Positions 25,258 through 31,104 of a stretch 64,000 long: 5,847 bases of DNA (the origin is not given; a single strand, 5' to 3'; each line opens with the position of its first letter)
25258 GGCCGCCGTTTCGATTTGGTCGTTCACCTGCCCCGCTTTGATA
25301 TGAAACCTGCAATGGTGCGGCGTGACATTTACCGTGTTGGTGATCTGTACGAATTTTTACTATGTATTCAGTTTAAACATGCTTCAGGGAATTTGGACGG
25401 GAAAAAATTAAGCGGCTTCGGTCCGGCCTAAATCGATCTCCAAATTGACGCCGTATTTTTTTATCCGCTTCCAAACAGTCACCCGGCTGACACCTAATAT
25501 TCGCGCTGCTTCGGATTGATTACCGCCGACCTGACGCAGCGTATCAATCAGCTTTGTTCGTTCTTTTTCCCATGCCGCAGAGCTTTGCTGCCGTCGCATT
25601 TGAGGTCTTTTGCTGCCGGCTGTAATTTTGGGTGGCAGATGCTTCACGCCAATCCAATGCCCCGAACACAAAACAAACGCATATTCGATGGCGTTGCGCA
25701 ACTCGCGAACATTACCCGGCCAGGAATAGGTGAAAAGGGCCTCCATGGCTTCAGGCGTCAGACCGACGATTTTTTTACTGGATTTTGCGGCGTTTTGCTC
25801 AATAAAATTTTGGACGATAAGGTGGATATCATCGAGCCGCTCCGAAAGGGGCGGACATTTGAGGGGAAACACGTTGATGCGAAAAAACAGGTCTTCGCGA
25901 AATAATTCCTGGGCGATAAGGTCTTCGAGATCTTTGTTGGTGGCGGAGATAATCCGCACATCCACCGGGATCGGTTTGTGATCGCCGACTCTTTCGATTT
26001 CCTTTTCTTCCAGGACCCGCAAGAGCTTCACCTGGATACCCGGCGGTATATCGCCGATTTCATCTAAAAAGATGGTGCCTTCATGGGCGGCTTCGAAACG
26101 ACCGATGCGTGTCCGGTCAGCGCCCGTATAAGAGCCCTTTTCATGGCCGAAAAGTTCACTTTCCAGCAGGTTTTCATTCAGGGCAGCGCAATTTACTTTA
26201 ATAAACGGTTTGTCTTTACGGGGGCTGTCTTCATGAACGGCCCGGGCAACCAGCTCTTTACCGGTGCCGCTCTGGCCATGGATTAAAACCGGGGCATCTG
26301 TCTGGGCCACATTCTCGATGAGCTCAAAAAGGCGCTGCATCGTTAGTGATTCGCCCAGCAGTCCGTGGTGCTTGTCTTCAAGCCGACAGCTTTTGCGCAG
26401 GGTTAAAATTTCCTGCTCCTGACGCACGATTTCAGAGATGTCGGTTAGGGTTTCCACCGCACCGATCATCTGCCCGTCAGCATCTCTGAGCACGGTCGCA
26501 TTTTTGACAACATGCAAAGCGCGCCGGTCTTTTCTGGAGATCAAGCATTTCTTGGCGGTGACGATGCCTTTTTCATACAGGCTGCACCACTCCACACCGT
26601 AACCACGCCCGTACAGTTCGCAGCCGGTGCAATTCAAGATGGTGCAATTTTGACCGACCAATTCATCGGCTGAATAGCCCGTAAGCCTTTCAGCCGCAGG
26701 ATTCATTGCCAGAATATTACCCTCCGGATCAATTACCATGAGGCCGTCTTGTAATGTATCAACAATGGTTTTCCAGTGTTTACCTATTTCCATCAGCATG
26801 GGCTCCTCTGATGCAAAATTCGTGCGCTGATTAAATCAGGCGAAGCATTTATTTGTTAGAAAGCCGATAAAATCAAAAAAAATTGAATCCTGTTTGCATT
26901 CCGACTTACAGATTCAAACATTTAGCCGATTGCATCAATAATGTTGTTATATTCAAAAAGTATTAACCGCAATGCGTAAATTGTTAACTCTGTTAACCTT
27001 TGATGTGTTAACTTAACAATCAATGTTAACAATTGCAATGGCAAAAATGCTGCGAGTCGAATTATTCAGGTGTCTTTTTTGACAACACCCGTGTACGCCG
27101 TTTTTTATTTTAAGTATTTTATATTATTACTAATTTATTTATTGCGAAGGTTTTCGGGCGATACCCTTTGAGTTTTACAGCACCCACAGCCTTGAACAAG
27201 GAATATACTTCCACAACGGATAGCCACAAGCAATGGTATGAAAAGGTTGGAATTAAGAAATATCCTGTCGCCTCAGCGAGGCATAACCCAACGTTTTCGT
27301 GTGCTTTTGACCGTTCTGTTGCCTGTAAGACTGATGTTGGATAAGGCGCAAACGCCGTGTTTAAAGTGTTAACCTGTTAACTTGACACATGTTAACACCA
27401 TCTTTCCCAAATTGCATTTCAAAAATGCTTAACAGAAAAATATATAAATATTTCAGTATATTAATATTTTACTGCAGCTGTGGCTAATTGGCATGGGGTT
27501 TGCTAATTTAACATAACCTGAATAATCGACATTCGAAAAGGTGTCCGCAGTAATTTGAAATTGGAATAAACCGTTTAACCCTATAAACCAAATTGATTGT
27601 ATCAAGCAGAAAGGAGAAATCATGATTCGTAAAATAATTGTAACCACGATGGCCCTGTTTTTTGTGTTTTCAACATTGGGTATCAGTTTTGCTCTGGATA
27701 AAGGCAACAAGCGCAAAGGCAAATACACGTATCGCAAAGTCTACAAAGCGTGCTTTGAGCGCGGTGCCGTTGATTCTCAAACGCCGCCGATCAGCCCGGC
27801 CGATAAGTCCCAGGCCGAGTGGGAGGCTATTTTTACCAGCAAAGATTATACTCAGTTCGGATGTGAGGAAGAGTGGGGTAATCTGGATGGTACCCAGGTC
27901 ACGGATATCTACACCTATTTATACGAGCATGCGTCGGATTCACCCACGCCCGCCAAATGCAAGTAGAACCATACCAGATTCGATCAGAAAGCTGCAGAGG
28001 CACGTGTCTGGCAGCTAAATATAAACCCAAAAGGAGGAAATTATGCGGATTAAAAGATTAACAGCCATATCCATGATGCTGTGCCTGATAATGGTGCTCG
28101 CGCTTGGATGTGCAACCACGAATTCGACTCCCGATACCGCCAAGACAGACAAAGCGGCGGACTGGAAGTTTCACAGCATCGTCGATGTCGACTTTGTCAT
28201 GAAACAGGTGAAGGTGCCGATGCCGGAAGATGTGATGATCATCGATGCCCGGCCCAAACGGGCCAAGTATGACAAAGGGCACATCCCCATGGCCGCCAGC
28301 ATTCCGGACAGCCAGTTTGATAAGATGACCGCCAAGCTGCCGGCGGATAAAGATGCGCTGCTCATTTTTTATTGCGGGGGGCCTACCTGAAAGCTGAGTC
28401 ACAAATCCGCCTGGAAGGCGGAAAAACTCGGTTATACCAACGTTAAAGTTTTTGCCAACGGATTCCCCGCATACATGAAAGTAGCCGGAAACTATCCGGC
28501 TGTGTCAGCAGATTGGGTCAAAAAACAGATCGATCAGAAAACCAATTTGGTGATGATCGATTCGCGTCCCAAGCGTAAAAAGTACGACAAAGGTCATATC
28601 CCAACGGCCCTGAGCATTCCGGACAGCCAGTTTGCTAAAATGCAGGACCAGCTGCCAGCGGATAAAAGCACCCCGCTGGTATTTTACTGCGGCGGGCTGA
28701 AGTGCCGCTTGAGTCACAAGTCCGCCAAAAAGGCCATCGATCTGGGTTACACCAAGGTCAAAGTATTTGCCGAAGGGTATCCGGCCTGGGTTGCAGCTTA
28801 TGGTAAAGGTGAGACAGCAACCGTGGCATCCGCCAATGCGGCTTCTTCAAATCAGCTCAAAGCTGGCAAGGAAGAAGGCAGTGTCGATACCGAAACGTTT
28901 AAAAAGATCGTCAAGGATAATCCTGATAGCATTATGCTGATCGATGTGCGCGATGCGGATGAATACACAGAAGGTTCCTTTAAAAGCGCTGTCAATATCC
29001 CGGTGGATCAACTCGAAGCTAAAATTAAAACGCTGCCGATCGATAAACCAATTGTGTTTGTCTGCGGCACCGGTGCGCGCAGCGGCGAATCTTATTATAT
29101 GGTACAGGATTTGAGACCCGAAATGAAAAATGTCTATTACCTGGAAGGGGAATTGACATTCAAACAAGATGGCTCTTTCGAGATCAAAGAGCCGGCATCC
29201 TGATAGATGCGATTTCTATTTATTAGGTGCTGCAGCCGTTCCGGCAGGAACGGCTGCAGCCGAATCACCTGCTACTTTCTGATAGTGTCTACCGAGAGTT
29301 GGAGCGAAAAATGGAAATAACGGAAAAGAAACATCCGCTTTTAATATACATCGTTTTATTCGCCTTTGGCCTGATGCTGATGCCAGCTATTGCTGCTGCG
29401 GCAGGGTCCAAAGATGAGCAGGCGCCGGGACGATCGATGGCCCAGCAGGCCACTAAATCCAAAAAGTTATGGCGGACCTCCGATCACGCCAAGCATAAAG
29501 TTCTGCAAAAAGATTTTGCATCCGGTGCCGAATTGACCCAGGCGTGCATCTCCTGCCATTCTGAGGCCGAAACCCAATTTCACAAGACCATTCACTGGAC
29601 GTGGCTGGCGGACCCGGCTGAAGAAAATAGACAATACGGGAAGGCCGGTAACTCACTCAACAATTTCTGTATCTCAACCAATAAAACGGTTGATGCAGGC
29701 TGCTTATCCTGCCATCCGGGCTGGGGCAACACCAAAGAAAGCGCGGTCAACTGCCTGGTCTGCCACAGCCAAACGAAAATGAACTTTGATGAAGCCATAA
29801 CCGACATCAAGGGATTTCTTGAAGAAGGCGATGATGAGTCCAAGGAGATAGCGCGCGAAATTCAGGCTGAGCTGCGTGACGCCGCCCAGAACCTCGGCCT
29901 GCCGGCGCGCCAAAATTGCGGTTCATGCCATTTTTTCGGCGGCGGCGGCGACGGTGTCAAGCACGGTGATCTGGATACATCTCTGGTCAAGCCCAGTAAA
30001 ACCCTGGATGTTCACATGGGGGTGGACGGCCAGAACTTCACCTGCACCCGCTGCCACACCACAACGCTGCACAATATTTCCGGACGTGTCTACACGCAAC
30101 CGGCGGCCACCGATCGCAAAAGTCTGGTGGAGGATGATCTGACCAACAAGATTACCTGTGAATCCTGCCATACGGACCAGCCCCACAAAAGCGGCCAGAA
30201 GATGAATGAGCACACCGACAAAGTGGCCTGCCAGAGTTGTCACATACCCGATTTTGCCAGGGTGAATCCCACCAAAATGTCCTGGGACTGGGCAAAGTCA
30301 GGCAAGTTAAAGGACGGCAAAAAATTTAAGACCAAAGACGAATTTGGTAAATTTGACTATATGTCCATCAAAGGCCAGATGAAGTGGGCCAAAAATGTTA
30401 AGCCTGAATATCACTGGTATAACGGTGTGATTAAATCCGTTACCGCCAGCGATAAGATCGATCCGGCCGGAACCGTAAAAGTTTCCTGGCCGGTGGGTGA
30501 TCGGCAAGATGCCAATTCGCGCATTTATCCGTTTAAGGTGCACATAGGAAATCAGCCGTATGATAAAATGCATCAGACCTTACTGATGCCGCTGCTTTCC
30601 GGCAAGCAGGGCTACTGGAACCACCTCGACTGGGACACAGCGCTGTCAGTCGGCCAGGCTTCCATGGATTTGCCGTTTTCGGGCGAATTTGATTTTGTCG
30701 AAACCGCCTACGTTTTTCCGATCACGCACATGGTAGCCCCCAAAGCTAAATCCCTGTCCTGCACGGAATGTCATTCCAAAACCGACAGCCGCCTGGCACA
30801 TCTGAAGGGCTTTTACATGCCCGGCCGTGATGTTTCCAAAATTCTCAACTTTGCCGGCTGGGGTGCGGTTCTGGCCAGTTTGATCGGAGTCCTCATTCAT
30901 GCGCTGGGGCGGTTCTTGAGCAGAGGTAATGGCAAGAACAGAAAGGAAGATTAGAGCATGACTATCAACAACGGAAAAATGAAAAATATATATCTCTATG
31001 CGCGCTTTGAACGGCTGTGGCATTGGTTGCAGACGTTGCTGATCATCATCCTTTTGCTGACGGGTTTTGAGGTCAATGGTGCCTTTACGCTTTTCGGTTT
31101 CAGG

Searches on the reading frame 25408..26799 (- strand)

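Call 12: search_protein_families(library=ncbifam, proteins=[window:25408-26799:-], max_evalue=0.001)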
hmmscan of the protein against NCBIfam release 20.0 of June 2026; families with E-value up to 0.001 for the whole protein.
window:25408-26799:- (463 aa): 44 families (the best 25 are shown)
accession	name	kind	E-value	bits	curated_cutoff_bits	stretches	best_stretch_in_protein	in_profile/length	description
NF041552.1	TF_PrdR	equivalog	1.5e-112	376.8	795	1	4-450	131-577/577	sigma-54 dependent transcriptional regulator PrdR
TIGR01817.1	nifA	equivalog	1.7e-110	370.3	528.85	1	125-387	174-437/534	nif-specific transcriptional activator NifA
NF008469.0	PRK11361.1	equivalog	1.4e-104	350.3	714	1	128-452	126-457/461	acetoacetate metabolism transcriptional regulator AtoC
TIGR02915.1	PEP_resp_reg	equivalog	1.5e-102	343.8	502.6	1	133-451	128-444/445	PEP-CTERM-box response regulator transcription factor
TIGR01818.1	ntrC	equivalog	9.2e-99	331.3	558.6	1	125-413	114-402/463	nitrogen regulation protein NR(I)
NF003451.0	PRK05022.1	equivalog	9.8e-98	328.1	476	1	113-450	157-509/512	nitric oxide reductase transcriptional regulator NorR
NF007689.0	PRK10365.1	equivalog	1.9e-97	326.9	760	1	142-446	136-439/441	sigma-54-dependent response regulator transcription factor ZraR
NF038308.1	RNA_repair_RtcR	equivalog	7.5e-97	325.3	650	1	83-459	120-526/530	RNA repair transcriptional activator RtcR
NF011953.0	PRK15424.1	equivalog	1.6e-89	301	703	1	114-448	188-533/538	propionate catabolism operon regulatory protein PrpR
NF050807.1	TransRegFlbDCaul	equivalog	2.2e-89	300.4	750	1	143-450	116-439/454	sigma-54-dependent transcriptional regulator FlbD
TIGR02329.1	propionate_PrpR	equivalog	6.4e-88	295.7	499.2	1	133-448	200-526/526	propionate catabolism operon regulatory protein PrpR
NF011958.0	PRK15429.1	equivalog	1.4e-87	295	830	1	131-453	364-688/692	formate hydrogenlyase transcriptional activator FlhA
NF041906.1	V4R_TF_MobR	exception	3.7e-84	283.2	999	1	146-449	233-544/544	phenol degradation transcriptional regulator MobR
NF011695.0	PRK15115.1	equivalog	2.2e-83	280.5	763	1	130-449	120-436/445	two-component system response regulator GlrR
NF008176.1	PRK10923.1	equivalog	1.1e-82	278.1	620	1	136-410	129-402/469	nitrogen regulation protein NR(I)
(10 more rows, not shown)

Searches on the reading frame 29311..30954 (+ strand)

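Call 12: search_protein_families(library=ncbifam, proteins=[window:29311-30954:+], max_evalue=0.001)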
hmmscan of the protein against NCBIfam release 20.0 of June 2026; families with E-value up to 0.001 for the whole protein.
window:29311-30954:+ (547 aa): 3 families
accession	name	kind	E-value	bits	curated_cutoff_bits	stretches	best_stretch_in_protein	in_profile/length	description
TIGR04315.1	octaheme_Shew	subfamily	1.2e-158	528.8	375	1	58-502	2-440/440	tetrathionate reductase family octaheme c-type cytochrome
TIGR04314.1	methano7heme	equivalog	1.1e-05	24.4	250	0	196-316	178-285/494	methanogenesis multiheme c-type cytochrome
TIGR03508.1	decahem_SO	subfamily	1.9e-05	24.3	192.2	0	242-312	34-102/258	DmsE family decaheme c-type cytochrome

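Call 39: search_protein_families(library=pfam, proteins=[window:29311-30954:+], max_evalue=0.01)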
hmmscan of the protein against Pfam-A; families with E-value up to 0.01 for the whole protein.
window:29311-30954:+ (547 aa): 3 families
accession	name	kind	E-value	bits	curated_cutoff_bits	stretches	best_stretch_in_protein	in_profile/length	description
PF11783.13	Cytochrome_cB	-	9.6e-66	221.3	22.1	1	322-490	1-172/173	Cytochrome c bacterial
PF14522.11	Cytochrome_C7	-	3.9e-10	39.8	24.8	1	238-311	11-66/67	Cytochrome c7 and related cytochrome c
PF14537.11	Cytochrom_c3_2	-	0.0084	17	25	0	279-312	5-34/79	Cytochrome c3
